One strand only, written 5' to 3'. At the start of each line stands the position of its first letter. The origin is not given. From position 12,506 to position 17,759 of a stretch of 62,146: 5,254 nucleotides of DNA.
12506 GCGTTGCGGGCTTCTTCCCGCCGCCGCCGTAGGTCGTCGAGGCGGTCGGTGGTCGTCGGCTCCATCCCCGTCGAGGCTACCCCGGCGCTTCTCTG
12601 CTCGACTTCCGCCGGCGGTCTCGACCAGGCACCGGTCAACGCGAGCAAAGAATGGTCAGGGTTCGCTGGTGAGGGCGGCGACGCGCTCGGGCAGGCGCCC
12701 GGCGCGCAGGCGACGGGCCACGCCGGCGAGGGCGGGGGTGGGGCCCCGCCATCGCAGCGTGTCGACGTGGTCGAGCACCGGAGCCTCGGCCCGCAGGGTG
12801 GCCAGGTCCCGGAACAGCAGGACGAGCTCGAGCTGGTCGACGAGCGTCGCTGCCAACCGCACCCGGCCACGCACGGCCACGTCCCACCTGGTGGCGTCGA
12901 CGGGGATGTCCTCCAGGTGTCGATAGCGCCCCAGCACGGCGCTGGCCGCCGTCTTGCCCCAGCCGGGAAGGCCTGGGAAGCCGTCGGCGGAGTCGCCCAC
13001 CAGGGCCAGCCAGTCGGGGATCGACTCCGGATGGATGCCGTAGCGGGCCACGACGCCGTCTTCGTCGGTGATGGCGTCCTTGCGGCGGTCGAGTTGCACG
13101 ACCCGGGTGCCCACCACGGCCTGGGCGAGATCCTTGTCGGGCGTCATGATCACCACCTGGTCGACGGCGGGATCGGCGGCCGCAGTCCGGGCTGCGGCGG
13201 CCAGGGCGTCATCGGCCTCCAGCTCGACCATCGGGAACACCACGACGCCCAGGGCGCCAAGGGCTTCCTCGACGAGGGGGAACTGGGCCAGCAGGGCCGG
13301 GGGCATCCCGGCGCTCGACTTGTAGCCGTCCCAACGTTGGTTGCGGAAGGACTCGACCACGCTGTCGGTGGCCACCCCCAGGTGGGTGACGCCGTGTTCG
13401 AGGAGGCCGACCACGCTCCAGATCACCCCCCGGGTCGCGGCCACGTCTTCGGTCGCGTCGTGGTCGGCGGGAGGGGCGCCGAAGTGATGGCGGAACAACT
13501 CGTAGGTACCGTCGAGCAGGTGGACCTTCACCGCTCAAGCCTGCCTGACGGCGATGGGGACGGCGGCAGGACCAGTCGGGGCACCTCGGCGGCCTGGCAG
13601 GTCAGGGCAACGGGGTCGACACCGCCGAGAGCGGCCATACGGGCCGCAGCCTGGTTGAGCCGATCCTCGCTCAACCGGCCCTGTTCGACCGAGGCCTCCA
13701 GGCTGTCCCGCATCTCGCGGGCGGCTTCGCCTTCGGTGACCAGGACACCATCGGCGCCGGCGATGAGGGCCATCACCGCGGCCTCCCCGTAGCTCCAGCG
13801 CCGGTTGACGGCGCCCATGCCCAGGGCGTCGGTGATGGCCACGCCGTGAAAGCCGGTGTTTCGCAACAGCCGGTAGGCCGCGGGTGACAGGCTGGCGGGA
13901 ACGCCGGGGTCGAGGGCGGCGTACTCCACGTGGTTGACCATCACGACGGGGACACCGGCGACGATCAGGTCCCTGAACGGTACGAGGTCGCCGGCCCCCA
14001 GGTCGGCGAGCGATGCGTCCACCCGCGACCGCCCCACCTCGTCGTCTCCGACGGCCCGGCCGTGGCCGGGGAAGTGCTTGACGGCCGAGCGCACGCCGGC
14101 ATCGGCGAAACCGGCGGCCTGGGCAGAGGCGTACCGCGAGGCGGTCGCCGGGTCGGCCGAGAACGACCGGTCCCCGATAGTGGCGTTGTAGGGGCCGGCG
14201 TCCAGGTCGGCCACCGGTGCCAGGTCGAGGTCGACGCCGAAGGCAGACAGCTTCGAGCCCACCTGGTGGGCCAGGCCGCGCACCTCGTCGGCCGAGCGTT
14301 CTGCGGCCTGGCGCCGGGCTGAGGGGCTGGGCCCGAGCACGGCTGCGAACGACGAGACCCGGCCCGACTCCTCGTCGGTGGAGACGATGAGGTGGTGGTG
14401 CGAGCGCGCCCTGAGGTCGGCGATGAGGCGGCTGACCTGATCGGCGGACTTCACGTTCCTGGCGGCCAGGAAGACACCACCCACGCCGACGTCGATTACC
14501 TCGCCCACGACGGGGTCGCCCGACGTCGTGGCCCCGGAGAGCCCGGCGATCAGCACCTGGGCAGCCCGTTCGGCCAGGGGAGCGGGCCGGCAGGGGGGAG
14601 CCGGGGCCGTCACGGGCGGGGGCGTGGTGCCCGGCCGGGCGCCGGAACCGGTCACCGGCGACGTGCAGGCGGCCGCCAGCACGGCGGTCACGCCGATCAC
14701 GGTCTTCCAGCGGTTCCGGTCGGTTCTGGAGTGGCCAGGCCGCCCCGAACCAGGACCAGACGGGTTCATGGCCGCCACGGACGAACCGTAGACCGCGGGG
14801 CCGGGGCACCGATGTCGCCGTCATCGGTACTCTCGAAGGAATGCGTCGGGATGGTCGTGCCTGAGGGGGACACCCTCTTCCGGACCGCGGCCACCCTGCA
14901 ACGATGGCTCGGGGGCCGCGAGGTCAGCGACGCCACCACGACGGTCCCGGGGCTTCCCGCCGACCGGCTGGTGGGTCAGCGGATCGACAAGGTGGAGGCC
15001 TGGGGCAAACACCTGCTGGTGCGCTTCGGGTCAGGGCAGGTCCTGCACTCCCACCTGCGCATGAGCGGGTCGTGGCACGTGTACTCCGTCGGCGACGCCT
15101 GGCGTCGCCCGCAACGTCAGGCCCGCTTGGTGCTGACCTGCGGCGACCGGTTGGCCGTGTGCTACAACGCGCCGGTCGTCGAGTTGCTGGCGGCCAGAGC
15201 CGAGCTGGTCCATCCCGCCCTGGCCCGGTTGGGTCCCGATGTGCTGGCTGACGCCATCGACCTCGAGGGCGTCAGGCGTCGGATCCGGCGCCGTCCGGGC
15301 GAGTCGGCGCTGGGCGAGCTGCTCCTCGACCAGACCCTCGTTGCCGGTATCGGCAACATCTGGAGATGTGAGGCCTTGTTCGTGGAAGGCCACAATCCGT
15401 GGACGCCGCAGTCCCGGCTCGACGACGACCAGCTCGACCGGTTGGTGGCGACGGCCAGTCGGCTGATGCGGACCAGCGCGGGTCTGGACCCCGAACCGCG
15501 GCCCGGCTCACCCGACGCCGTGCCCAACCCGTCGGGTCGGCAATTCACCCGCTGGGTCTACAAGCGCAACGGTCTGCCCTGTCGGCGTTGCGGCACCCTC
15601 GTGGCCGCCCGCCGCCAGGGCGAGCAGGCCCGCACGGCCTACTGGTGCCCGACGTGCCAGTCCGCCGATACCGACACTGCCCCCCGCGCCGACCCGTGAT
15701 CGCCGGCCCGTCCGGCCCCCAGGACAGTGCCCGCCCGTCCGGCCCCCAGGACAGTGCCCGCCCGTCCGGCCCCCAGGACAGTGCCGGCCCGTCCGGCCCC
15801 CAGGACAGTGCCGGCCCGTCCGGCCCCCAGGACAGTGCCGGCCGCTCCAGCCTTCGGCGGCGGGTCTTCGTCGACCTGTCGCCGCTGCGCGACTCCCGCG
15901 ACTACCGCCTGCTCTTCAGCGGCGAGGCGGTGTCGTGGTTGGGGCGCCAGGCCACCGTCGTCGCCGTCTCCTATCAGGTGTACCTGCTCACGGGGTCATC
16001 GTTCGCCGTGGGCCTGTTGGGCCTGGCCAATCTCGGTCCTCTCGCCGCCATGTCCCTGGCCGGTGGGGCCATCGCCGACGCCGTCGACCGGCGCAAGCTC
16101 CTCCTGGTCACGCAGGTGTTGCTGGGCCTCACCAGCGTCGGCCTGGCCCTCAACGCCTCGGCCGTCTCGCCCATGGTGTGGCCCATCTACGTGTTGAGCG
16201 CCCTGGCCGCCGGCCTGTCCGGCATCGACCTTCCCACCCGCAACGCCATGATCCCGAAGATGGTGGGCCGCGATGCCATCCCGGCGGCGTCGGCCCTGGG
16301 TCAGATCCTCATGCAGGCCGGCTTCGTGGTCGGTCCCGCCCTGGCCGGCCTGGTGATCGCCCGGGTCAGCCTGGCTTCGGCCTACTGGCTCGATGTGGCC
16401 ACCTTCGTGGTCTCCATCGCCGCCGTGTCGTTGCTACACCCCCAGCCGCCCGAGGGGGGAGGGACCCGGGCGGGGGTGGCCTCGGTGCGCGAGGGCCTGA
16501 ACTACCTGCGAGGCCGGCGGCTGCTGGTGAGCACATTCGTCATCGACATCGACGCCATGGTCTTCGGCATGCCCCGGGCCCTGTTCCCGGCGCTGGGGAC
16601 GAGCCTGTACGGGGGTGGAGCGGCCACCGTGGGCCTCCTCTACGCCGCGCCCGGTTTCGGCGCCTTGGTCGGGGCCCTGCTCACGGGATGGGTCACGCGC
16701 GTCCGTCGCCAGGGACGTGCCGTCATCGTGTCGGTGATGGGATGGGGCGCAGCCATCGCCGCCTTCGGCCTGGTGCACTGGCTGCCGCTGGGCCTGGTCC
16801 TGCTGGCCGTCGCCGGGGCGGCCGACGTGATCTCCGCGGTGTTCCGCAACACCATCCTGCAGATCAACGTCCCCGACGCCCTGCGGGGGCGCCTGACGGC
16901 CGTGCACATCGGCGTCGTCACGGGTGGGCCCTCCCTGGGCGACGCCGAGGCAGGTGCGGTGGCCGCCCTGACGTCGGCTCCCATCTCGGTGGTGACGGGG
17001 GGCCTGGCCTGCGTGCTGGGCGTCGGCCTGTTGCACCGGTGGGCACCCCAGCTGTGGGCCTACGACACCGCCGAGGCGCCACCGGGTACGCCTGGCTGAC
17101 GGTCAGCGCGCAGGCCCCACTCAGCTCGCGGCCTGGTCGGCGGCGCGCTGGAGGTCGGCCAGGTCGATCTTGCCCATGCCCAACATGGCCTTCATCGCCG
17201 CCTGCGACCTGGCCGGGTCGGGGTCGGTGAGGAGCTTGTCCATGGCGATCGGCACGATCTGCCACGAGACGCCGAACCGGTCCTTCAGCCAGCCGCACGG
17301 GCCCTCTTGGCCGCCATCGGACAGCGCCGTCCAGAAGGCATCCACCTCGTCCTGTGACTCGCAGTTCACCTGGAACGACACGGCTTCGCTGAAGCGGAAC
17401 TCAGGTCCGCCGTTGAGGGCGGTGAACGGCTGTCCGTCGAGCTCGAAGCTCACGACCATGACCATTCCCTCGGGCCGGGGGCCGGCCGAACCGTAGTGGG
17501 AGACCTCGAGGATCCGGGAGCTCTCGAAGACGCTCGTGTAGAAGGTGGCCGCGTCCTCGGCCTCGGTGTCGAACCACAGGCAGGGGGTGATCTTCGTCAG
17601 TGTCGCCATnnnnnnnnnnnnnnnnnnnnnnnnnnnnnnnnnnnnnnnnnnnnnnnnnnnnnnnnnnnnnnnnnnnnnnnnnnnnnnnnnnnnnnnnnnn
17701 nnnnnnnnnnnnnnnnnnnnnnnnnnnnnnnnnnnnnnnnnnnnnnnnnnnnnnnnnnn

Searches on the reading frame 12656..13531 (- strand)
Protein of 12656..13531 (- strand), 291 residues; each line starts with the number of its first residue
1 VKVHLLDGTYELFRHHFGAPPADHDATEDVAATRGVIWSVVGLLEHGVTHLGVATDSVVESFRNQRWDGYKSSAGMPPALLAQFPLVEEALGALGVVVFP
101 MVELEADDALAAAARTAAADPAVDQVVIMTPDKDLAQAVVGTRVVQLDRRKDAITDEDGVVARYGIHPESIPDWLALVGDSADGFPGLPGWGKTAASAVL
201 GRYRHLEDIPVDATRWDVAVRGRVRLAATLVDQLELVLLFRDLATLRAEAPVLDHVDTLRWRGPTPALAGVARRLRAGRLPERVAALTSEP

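Call 29: search_protein_families(library=pfam, max_evalue=0.00001, proteins=[window:12656-13531:-])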
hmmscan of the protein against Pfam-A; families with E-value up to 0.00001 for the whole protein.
window:12656-13531:- (291 aa): 2 families
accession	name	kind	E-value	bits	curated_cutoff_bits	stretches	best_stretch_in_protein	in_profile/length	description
PF02739.22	5_3_exonuc_N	-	7.1e-27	94.6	34.3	1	2-165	1-164/164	5'-3' exonuclease, N-terminal resolvase-like domain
PF01367.25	5_3_exonuc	-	3.1e-15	56.9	40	1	166-265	1-95/97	5'-3' exonuclease, C-terminal SAM fold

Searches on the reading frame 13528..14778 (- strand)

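Call 30: search_protein_families(library=pfam, max_evalue=0.00001, proteins=[window:13528-14778:-])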
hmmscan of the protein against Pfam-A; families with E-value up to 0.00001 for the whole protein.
window:13528-14778:- (416 aa): 1 family
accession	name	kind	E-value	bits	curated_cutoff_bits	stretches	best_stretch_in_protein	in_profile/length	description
PF00933.27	Glyco_hydro_3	-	1e-61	209.6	27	1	93-383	23-315/316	Glycosyl hydrolase family 3 N terminal domain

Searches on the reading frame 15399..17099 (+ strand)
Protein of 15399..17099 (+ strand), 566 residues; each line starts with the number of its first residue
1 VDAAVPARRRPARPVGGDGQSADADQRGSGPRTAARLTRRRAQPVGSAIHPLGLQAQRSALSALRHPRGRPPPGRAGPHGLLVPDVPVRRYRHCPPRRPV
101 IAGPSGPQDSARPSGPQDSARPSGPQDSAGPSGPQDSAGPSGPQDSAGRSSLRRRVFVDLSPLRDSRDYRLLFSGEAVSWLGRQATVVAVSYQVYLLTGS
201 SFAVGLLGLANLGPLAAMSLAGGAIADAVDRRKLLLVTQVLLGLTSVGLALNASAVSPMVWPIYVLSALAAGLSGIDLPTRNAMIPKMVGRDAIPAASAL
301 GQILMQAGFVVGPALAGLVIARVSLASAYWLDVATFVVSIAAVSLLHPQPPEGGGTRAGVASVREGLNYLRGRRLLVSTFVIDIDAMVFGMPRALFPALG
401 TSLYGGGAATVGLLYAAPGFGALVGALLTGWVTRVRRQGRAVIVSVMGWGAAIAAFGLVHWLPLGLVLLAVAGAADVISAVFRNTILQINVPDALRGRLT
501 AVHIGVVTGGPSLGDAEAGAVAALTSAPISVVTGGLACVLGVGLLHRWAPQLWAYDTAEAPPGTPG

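Call 30: search_protein_families(library=pfam, max_evalue=0.00001, proteins=[window:15399-17099:+])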
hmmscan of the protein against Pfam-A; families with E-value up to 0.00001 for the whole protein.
window:15399-17099:+ (566 aa): 2 families
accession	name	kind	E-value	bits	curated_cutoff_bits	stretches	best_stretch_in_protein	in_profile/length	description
PF05977.19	MFS_3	-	1.3e-35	123.3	27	1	160-549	4-394/524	Transmembrane secretion effector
PF07690.21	MFS_1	-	2.2e-25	89.8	33.4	1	172-514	1-346/347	Major Facilitator Superfamily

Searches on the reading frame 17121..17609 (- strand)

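Call 30: search_protein_families(library=pfam, max_evalue=0.00001, proteins=[window:17121-17609:-])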
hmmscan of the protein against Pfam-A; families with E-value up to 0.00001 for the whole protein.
window:17121-17609:- (162 aa): 1 family
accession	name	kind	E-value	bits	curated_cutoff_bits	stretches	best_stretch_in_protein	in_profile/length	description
PF06983.19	3-dmu-9_3-mt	-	4.3e-48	163.1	24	1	6-119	2-116/116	3-demethylubiquinone-9 3-methyltransferase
